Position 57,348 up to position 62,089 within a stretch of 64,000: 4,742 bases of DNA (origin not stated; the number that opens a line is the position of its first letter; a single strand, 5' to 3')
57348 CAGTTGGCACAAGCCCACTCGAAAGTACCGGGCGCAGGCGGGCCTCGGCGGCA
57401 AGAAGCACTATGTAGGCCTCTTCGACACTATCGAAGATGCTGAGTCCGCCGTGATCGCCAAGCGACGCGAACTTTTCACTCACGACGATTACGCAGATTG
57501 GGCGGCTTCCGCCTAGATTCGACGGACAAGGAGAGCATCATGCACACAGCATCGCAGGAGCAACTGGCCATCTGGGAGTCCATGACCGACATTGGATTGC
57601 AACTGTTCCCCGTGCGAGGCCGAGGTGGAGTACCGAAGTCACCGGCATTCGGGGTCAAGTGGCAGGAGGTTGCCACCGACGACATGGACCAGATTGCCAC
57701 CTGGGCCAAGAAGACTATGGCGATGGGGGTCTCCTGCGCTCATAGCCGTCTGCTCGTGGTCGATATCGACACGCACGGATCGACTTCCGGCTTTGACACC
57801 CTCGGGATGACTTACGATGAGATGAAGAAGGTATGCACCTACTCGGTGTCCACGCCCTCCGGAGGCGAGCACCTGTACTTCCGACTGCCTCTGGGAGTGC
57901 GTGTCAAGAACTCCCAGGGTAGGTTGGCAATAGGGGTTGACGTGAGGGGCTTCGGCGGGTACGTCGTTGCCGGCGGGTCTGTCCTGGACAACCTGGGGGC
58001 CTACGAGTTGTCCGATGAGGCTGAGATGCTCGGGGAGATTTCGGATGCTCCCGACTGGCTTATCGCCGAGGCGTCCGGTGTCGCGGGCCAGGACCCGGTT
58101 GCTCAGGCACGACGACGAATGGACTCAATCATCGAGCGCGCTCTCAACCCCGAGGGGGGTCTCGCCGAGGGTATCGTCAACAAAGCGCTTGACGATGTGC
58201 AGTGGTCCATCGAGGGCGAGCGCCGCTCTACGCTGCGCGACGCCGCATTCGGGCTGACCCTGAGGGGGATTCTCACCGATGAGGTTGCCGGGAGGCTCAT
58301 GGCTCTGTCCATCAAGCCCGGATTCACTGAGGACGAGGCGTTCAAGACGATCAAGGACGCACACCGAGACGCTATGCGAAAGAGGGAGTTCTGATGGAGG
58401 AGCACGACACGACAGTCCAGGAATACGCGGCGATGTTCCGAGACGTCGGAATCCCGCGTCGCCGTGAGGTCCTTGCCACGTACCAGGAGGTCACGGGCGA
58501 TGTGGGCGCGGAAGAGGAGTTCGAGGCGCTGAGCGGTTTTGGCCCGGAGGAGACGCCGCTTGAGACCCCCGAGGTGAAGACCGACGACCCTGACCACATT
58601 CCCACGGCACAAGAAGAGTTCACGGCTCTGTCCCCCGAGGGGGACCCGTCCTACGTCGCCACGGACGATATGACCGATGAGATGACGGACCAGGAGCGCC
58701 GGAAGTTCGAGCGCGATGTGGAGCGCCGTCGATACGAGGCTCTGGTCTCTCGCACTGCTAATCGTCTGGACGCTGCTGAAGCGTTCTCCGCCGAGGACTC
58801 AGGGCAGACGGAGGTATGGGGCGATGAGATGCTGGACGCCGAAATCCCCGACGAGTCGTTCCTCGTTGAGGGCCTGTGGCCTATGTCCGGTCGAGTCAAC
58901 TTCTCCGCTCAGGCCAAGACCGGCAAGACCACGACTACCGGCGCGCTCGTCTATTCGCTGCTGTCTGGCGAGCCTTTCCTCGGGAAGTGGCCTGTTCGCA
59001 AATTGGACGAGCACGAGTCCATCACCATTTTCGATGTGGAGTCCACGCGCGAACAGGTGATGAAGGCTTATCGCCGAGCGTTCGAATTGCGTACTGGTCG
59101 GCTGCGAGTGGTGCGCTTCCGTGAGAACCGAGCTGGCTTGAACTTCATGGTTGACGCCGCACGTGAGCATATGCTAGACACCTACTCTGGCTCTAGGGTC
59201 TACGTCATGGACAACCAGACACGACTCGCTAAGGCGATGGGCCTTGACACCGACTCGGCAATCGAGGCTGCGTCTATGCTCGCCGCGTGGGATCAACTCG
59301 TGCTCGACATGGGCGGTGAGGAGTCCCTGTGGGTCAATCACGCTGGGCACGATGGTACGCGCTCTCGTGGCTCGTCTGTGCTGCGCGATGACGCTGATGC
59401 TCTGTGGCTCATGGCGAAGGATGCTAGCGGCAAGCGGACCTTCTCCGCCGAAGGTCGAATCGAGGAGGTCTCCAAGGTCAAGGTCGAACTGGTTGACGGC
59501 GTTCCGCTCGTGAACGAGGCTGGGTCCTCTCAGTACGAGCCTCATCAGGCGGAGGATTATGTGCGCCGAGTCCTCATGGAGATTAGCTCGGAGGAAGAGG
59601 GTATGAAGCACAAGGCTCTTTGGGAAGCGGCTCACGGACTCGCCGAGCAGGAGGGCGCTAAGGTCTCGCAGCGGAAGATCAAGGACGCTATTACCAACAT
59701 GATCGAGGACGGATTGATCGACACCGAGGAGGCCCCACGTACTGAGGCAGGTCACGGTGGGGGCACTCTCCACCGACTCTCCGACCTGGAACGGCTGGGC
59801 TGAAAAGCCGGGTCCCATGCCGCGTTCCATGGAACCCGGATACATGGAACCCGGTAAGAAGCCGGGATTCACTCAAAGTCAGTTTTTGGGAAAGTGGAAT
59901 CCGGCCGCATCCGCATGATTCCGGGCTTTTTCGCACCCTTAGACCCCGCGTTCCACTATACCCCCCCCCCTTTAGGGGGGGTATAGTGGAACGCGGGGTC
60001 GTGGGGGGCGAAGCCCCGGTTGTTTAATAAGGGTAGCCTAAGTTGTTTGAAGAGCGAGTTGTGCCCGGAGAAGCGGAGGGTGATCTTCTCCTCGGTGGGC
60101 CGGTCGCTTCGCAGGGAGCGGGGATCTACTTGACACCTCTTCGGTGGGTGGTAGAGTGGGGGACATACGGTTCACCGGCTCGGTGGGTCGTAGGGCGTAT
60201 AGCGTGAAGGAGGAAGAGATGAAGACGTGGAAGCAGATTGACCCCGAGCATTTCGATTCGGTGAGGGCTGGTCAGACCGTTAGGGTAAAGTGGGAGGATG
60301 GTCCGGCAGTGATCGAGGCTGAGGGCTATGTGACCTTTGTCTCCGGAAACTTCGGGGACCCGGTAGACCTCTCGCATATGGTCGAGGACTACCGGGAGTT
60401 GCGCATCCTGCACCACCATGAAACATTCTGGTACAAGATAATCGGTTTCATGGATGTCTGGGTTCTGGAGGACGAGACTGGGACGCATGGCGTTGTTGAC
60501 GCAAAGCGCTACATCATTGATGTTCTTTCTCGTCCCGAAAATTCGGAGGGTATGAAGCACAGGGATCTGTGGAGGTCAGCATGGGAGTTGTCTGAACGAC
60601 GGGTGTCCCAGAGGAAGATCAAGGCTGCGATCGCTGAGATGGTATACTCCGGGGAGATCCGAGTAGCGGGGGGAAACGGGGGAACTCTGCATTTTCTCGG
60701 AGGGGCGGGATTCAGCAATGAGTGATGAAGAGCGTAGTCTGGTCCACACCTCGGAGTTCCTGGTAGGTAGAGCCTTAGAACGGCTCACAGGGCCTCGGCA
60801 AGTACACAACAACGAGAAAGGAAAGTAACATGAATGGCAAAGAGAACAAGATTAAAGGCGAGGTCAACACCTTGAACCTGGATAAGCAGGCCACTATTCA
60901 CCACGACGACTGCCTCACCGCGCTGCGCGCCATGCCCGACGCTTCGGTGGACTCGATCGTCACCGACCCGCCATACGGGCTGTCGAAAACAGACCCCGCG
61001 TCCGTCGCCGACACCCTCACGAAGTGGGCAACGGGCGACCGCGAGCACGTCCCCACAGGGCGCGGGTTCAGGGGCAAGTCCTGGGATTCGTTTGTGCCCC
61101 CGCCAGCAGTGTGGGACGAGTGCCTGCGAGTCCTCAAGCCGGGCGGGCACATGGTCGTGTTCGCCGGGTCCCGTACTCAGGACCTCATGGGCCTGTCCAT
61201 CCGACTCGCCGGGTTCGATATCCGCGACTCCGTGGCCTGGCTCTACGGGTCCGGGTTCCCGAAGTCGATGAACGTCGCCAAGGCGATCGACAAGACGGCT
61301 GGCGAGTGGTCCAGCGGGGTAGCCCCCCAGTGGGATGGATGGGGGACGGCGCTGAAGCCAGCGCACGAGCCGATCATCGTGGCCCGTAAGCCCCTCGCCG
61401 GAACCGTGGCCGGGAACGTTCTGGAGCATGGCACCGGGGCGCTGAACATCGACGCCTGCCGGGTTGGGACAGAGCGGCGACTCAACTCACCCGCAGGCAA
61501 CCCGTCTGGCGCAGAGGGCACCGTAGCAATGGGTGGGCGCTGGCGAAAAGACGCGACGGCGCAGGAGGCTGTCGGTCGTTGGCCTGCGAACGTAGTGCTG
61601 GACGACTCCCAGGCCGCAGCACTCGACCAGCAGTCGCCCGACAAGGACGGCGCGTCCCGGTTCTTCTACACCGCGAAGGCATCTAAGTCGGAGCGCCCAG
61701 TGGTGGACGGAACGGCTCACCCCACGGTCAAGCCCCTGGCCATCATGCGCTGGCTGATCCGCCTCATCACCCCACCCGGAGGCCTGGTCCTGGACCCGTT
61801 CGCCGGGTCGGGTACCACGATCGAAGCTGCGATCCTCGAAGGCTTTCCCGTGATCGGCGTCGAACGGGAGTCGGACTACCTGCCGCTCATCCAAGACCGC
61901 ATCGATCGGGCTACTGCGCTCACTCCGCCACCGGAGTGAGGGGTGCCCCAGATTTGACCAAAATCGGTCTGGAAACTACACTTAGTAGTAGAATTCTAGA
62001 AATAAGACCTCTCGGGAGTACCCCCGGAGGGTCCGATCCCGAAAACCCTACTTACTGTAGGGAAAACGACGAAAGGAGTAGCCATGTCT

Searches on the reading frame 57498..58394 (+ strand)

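Call 63: search_protein_families(library=pfam, proteins=[window:57498-58394:+])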
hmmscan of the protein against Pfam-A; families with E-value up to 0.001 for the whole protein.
window:57498-58394:+ (298 aa): 1 family
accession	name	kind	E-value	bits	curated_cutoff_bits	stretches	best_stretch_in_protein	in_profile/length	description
PF09250.16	Prim-Pol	-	1.4e-25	91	22.8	1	32-187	7-158/158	Bifunctional DNA primase/polymerase, N-terminal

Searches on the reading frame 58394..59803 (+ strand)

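Call 63: search_protein_families(library=pfam, proteins=[window:58394-59803:+])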
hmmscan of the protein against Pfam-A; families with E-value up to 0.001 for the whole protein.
window:58394-59803:+ (469 aa): 1 family
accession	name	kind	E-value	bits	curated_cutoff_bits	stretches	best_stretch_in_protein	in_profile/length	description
PF13481.12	AAA_25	-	4.4e-15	56.2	27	1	145-321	14-194/195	AAA domain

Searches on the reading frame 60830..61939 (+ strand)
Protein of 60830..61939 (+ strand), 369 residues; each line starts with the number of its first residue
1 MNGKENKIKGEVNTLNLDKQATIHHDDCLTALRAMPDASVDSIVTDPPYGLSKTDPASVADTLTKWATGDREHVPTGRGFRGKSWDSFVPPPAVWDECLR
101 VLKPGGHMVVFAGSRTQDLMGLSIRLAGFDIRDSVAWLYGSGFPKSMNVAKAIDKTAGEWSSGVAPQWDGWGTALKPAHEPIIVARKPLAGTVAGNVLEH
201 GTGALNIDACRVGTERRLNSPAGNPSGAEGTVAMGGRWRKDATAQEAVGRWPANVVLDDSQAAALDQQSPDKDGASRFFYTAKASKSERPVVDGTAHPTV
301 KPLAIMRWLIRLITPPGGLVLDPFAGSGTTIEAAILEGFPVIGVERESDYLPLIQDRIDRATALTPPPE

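Call 63: search_protein_families(library=pfam, proteins=[window:60830-61939:+])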
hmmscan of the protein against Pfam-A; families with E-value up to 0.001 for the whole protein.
window:60830-61939:+ (369 aa): 3 families
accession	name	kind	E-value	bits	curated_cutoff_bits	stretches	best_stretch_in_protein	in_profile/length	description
PF01555.25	N6_N4_Mtase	-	1.1e-29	104.4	26.7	1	40-355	1-220/221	DNA methylase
PF01170.24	UPF0020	-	1e-07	32.3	22.3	0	21-62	103-143/197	RMKL-like, methyltransferase domain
PF03602.21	Cons_hypoth95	-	0.00088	19.4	24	0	8-54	80-128/182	Conserved hypothetical protein 95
